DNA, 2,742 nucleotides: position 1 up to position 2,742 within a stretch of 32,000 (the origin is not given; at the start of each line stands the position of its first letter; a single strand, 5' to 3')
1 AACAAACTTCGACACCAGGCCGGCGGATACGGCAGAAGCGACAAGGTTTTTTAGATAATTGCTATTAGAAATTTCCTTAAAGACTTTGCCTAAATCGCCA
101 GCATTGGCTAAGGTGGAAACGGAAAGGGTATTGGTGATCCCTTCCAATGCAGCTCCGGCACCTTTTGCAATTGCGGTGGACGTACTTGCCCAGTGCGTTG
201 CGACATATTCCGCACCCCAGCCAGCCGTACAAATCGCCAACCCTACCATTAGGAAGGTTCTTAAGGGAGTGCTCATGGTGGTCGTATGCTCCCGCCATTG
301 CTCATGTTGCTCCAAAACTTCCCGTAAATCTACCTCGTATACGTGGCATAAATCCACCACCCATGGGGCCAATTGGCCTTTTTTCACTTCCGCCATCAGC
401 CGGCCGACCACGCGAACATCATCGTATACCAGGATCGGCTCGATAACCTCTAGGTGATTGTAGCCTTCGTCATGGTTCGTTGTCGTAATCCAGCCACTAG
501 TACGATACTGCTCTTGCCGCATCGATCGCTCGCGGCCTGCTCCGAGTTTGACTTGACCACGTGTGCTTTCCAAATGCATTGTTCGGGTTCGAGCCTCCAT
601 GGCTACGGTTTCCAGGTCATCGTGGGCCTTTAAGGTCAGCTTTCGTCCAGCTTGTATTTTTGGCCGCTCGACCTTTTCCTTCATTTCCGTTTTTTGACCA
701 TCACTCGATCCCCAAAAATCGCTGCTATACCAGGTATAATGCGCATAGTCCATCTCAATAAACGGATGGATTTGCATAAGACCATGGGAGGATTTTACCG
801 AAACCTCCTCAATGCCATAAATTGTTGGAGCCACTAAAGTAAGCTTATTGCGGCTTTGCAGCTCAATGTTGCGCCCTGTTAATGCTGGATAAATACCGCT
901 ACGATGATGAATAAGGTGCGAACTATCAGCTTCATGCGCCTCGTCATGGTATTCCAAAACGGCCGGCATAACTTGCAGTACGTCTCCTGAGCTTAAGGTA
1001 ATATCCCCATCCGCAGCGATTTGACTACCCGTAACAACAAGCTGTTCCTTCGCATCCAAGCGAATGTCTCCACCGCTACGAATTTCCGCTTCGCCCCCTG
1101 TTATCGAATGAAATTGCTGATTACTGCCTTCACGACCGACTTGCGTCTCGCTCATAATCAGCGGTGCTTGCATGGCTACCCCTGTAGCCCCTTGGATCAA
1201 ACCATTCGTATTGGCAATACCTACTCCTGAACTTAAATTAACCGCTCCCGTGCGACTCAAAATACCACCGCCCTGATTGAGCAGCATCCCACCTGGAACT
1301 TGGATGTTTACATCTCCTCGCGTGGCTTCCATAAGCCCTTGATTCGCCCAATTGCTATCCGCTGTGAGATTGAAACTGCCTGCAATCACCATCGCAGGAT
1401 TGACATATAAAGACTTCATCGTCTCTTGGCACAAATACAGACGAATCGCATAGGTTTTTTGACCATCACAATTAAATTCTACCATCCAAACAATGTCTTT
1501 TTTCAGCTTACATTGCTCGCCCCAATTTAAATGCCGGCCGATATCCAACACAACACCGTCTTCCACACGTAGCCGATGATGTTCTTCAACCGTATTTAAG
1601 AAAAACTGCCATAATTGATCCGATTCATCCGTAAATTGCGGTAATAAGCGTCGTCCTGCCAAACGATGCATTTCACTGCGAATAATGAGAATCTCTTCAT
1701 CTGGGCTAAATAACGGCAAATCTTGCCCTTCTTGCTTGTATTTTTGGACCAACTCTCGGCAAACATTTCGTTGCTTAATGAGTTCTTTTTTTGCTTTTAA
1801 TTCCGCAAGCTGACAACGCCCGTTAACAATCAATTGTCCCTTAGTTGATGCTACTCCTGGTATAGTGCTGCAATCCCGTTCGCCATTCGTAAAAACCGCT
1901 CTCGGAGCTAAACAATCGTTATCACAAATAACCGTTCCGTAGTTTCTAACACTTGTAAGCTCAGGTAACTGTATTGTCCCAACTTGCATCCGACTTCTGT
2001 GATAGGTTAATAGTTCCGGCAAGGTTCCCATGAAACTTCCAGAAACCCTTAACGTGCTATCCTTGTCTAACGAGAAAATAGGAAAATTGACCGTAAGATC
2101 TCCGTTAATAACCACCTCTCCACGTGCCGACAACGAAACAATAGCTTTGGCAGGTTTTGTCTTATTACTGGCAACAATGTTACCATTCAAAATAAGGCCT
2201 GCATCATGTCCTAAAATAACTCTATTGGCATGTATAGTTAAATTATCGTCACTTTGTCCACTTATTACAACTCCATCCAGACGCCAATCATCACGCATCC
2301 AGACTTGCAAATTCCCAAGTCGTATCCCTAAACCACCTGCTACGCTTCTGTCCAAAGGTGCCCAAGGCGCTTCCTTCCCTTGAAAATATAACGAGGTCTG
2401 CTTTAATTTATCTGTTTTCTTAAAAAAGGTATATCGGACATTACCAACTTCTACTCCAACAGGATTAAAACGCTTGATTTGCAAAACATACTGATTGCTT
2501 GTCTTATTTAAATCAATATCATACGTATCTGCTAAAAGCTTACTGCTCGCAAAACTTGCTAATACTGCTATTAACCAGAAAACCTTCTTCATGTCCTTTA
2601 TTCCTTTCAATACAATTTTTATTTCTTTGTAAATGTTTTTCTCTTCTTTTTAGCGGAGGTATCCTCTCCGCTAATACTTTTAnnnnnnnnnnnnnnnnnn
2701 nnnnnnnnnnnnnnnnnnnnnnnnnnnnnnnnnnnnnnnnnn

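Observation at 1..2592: Haemagglutinin/CdiA-like exoprotein with a plain Sec signal and no TPS domain, hidden from the ORF track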

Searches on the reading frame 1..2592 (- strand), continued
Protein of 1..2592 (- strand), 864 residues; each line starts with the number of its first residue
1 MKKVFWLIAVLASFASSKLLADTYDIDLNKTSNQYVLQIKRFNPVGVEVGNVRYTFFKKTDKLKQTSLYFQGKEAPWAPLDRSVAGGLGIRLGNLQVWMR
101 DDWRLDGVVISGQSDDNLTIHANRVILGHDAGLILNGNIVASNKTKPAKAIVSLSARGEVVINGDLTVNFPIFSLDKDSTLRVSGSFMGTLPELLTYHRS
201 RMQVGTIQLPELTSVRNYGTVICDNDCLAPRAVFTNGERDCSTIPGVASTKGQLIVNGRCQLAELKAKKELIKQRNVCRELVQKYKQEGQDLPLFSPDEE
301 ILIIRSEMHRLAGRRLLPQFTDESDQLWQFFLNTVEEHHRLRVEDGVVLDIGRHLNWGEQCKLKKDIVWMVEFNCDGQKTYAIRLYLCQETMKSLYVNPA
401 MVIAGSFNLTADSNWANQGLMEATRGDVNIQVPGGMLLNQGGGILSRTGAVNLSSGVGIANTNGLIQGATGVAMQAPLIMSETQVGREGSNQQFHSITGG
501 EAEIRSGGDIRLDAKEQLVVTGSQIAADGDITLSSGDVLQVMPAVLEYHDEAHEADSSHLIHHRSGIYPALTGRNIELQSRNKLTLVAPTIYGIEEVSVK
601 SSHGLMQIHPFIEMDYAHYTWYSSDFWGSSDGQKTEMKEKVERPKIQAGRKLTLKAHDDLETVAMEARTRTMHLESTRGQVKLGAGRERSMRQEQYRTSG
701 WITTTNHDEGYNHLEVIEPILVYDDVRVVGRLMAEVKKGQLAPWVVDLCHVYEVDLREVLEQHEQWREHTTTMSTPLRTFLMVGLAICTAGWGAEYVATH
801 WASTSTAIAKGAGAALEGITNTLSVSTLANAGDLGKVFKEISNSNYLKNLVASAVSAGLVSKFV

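Call 68: search_protein_families(library=pfam, proteins=[P0170, L011:6416-6835:+, L011:6832-7374:+, L011:7456-7644:+, L011:1-555:+], max_evalue=1)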
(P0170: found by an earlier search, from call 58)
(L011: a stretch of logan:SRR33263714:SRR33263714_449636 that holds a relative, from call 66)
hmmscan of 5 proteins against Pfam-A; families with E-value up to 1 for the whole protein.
P0170 (1271 aa): 3 families
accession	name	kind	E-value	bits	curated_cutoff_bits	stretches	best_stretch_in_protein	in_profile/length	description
PF04830.18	DUF637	-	8.1e-11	42.4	26.6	1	814-963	4-168/168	Possible hemagglutinin (DUF637)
PF20058.4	DUF6457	-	0.013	15.7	27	1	740-800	5-64/80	Domain of unknown function (DUF6457)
PF15652.11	Tox-SHH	-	0.48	11.7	22.7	1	1161-1252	6-92/96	HNH/Endo VII superfamily toxin with a SHH signature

L011:6416-6835:+ (139 aa): 2 families
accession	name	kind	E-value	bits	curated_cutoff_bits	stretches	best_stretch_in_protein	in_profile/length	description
PF21093.3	Nup188_N-subdom_III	-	0.0078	15.6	24.3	1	25-88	94-147/413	Nucleoporin Nup188, N-terminal subdomain III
PF21956.1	DUF6922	-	0.11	12.4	27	1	45-64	10-29/52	Family of unknown function (DUF6922)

L011:6832-7374:+ (180 aa): 2 families
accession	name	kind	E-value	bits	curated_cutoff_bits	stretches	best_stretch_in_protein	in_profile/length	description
PF04830.18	DUF637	-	0.0043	17.3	26.6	1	18-80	110-168/168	Possible hemagglutinin (DUF637)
PF05172.20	RRM_Nup35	-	0.23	11.9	24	1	83-164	31-81/89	Nup53/35/40-type RNA recognition motif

L011:7456-7644:+ (63 aa): 1 family
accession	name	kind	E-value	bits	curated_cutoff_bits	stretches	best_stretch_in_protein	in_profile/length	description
PF11190.13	DUF2976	-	0.016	15.5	28.2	1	3-54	23-74/87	Protein of unknown function (DUF2976)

L011:1-555:+ (184 aa): 2 families
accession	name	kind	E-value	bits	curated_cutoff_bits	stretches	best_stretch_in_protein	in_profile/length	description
PF08030.17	NAD_binding_6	-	0.084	13.4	22.2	1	136-154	137-155/156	Ferric reductase NAD binding domain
PF21118.2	DosC_2nd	-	0.16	12.6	31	0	124-145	28-49/110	DosC CZB-like middle domain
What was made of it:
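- Tried and rejected: Only sub-threshold Tox-SHH matches appeared for the P0170 type (call 68).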

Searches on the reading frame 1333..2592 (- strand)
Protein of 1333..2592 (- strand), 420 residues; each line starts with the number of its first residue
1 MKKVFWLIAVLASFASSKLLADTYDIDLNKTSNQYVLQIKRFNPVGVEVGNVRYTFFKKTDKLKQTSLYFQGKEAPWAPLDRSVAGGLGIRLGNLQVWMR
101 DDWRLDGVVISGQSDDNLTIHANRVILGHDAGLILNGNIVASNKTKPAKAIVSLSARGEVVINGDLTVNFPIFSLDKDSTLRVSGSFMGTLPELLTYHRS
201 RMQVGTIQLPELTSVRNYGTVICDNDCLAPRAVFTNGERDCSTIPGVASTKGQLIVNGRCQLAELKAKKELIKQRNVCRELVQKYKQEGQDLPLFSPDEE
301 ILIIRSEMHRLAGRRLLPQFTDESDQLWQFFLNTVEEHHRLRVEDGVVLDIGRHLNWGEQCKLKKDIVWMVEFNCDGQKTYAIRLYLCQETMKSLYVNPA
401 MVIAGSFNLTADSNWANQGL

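Call 27: find_related_loci(query=A3, collection=genome_contigs, flank=10000)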
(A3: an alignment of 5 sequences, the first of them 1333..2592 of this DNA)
Query A3 (420 aa) in genome_contigs; peptide patterns used: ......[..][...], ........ (x = any residue, [..] = any of these).
67 stretches matched a pattern; 2 encode a relative of the query (tblastn E <= 1e-3); 2 distinct loci.
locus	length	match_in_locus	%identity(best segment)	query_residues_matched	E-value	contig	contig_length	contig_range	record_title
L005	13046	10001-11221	38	16-420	2e-87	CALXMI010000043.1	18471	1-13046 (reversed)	MAG: uncultured Opitutales bacterium isolate E19__bin342 genome assembly, contig: E19__k127_9004006, whole genome shotgu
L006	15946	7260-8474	43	17-420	1e-104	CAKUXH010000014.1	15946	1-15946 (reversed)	MAG: uncultured Opitutales bacterium isolate REFINED_METABAT215_TOP10_CONTIGS_1500_ASSEMBLY_K77_MERGED__Hadza_MoBio_hadz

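Call 32: search_protein_representatives(alignment_id=A3)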
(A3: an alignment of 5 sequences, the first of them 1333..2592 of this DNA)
Query: 5 sequences, 422 profile positions. Proteins with E-value up to 0.001 (for the whole library): 160; up to 1e-10: 4; up to 1e-30: 3. The best 150 are listed.
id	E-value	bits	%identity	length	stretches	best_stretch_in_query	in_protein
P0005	4.6e-237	803.1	-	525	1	2-422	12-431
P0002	6.6e-223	756.4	-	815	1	5-422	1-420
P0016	2.6e-34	135.2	-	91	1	5-91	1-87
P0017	2.7e-21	92.2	-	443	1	5-371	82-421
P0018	1.1e-08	50.7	-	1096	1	302-422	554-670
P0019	4.1e-08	48.8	-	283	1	303-413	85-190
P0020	4.7e-08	48.7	-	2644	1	300-421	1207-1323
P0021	6.0e-08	48.3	-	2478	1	301-416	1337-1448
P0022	6.6e-08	48.1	-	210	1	296-411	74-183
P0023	6.8e-08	48.1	-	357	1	303-413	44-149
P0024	9.1e-08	47.7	-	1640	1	303-421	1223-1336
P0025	9.8e-08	47.6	-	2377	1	294-421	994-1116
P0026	1.3e-07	47.2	-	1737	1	302-412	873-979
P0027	1.8e-07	46.7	-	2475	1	302-421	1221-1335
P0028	4.1e-07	45.5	-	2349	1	303-421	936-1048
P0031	1.0e-06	44.2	-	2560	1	299-408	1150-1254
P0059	1.0e-05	40.9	-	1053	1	302-415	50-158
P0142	4.4e-04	35.6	-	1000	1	299-394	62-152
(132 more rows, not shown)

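Call 33: search_protein_families(library=pfam, proteins=[P0020, P0021, P0018, P0017, P0024], max_evalue=0.001)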
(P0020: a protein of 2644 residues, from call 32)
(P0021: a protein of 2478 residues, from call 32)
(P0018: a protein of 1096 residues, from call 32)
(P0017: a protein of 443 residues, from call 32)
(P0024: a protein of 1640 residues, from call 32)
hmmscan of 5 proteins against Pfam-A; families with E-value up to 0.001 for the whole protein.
P0020 (2644 aa): 2 families
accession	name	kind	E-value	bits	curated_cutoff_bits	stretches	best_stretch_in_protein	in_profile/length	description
PF13332.12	Fil_haemagg_2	-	3.6e-65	219.6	22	5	1872-2032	1-169/170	Hemagglutinin repeat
PF05860.19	TPS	-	7e-53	180.6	33.5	1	51-310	7-250/252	TPS secretion domain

P0021 (2478 aa): 2 families
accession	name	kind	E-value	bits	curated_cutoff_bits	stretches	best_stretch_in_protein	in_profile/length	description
PF05860.19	TPS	-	3.6e-45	155.3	33.5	1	41-290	18-251/252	TPS secretion domain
PF13332.12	Fil_haemagg_2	-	1.5e-33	116.8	22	6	2269-2439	3-170/170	Hemagglutinin repeat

P0018 (1096 aa): 1 family
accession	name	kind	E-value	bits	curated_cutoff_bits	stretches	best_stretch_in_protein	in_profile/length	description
PF13332.12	Fil_haemagg_2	-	7.6e-05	23.3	22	0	878-955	4-83/170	Hemagglutinin repeat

P0017 (443 aa): 0 families

P0024 (1640 aa): 2 families
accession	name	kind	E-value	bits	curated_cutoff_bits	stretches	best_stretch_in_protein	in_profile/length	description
PF05860.19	TPS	-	2.3e-35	123.2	33.5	1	25-262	3-250/252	TPS secretion domain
PF13332.12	Fil_haemagg_2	-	7.5e-10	39.6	22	1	1470-1604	5-160/170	Hemagglutinin repeat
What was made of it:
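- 1393..1707 (-): Segment homologous to the YP/FHA-2 junction of canonical CdiA/TpsA proteins (aa 296-400; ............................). The three large proteins scanned all carry TPS + Fil_haemagg_2 (calls 32, 33).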

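Call 56: search_protein_families(library=pfam, proteins=[P0059, P0031], max_evalue=1)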
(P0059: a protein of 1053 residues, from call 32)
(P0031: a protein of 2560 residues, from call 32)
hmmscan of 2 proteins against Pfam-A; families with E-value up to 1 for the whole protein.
P0059 (1053 aa): 7 families
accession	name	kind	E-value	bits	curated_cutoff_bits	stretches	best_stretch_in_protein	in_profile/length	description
PF04830.18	DUF637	-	2.4e-22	79.9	26.6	1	661-816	2-168/168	Possible hemagglutinin (DUF637)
PF13332.12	Fil_haemagg_2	-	1.9e-21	77.4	22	4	308-366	15-74/170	Hemagglutinin repeat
PF05594.20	Fil_haemagg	-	0.00027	22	21.5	2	152-212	6-69/72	Haemagglutinin repeat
PF04829.18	PT-VENN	-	0.00047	20.7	20.3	1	862-894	15-50/52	Pre-toxin domain with VENN motif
PF09356.15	Phage_BR0599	-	0.2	12.4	22.9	0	267-294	39-66/80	Phage conserved hypothetical protein BR0599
PF22395.2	Crb2-like_BRCT-like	-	0.24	12.1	26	0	116-140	19-44/82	Crb2-like, BRCT-like domain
PF07385.18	Lyx_isomer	-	0.53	9.9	20.8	0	268-332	105-167/222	D-lyxose isomerase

P0031 (2560 aa): 9 families
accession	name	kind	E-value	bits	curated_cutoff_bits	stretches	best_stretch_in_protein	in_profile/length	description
PF05860.19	TPS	-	6e-47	161.1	33.5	1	43-312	3-251/252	TPS secretion domain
PF07591.16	PT-HINT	-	8.3e-27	94.5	27.7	1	2223-2371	1-136/137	Pretoxin HINT domain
PF04830.18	DUF637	-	4.9e-23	82.2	26.6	1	1788-1957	1-168/168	Possible hemagglutinin (DUF637)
PF13332.12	Fil_haemagg_2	-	2.5e-08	34.6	22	2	1352-1477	16-140/170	Hemagglutinin repeat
PF13403.11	Hint_2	-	1.7e-06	28.9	28.4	1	2217-2251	2-36/147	Hint domain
PF01079.26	Hint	-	2.7e-05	24.3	29.7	1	2212-2294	8-89/213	Hint module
PF14890.11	Intein_splicing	-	6.1e-05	23.3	35.8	1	2228-2371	6-155/155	Intein splicing domain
PF05594.20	Fil_haemagg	-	0.00044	21.3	21.5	1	1240-1297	10-69/72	Haemagglutinin repeat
PF08517.17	AXH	-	0.018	16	33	1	2218-2297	1-85/116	Ataxin-1 and HBP1 module (AXH)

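Call 58: list_cluster_members(proteins=[P0018, P0017, P0001, P0010, P0012])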
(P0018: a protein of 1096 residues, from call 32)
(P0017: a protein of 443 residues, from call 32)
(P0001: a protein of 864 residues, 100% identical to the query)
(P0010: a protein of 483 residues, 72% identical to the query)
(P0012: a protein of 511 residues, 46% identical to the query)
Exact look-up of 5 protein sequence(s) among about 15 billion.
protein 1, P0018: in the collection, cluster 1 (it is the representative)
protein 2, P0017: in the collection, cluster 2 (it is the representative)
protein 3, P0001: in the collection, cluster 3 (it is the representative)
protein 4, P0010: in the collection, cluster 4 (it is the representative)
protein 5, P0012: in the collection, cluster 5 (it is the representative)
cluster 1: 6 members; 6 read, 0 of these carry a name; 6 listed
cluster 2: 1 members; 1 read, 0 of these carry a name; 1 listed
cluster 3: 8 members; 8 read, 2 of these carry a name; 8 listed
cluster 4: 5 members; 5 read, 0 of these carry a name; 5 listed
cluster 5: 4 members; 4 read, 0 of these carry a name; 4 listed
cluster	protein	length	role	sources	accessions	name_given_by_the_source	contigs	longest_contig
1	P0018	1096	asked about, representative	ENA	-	-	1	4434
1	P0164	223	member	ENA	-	-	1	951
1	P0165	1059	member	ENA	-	-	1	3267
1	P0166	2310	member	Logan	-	-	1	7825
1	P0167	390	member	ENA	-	-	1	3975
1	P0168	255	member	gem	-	-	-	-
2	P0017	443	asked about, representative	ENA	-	-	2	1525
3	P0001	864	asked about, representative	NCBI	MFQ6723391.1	MAG: hemagglutinin repeat-containing protein, partial [Opitutales bacterium]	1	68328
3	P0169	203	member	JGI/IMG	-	hypothetical protein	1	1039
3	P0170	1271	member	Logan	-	-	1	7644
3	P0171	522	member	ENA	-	-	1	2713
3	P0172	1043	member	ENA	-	-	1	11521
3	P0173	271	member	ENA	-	-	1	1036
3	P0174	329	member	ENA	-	-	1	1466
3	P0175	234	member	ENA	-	-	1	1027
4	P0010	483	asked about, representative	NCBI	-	-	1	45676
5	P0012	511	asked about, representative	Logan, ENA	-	-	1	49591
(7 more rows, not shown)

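Call 66: find_encoding_contigs(protein=P0170, flank=10000, max_places=3)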
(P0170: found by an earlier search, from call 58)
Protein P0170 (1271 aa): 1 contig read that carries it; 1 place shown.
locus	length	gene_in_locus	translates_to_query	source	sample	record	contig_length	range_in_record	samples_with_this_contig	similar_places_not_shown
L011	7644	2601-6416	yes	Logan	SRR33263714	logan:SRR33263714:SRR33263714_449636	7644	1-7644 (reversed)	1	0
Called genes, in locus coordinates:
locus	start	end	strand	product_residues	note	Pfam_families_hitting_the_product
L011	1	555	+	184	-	?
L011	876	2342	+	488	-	-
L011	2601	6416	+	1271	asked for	PF04830:DUF637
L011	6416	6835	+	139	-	-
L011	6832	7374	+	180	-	-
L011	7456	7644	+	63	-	?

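Call 68: search_protein_families(library=pfam, proteins=[P0170, L011:6416-6835:+, L011:6832-7374:+, L011:7456-7644:+, L011:1-555:+], max_evalue=1)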
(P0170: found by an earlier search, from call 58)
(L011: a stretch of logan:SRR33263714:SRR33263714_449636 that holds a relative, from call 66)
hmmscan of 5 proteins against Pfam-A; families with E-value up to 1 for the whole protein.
P0170 (1271 aa): 3 families
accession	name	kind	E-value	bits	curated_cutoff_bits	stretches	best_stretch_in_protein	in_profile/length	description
PF04830.18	DUF637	-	8.1e-11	42.4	26.6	1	814-963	4-168/168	Possible hemagglutinin (DUF637)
PF20058.4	DUF6457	-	0.013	15.7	27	1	740-800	5-64/80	Domain of unknown function (DUF6457)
PF15652.11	Tox-SHH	-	0.48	11.7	22.7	1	1161-1252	6-92/96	HNH/Endo VII superfamily toxin with a SHH signature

L011:6416-6835:+ (139 aa): 2 families
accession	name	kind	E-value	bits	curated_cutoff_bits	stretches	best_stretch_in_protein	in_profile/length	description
PF21093.3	Nup188_N-subdom_III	-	0.0078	15.6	24.3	1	25-88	94-147/413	Nucleoporin Nup188, N-terminal subdomain III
PF21956.1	DUF6922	-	0.11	12.4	27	1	45-64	10-29/52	Family of unknown function (DUF6922)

L011:6832-7374:+ (180 aa): 2 families
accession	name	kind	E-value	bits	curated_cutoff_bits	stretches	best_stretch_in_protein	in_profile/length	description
PF04830.18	DUF637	-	0.0043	17.3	26.6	1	18-80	110-168/168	Possible hemagglutinin (DUF637)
PF05172.20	RRM_Nup35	-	0.23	11.9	24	1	83-164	31-81/89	Nup53/35/40-type RNA recognition motif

L011:7456-7644:+ (63 aa): 1 family
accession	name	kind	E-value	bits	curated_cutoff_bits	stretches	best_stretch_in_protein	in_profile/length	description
PF11190.13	DUF2976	-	0.016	15.5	28.2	1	3-54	23-74/87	Protein of unknown function (DUF2976)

L011:1-555:+ (184 aa): 2 families
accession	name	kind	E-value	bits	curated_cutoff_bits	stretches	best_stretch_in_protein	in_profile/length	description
PF08030.17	NAD_binding_6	-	0.084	13.4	22.2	1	136-154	137-155/156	Ferric reductase NAD binding domain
PF21118.2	DosC_2nd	-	0.16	12.6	31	0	124-145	28-49/110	DosC CZB-like middle domain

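Call 89: search_solved_structures(query=P0170, max_evalue=1)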
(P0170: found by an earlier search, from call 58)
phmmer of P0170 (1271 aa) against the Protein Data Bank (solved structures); distinct sequences matched with E-value up to 1: 0.
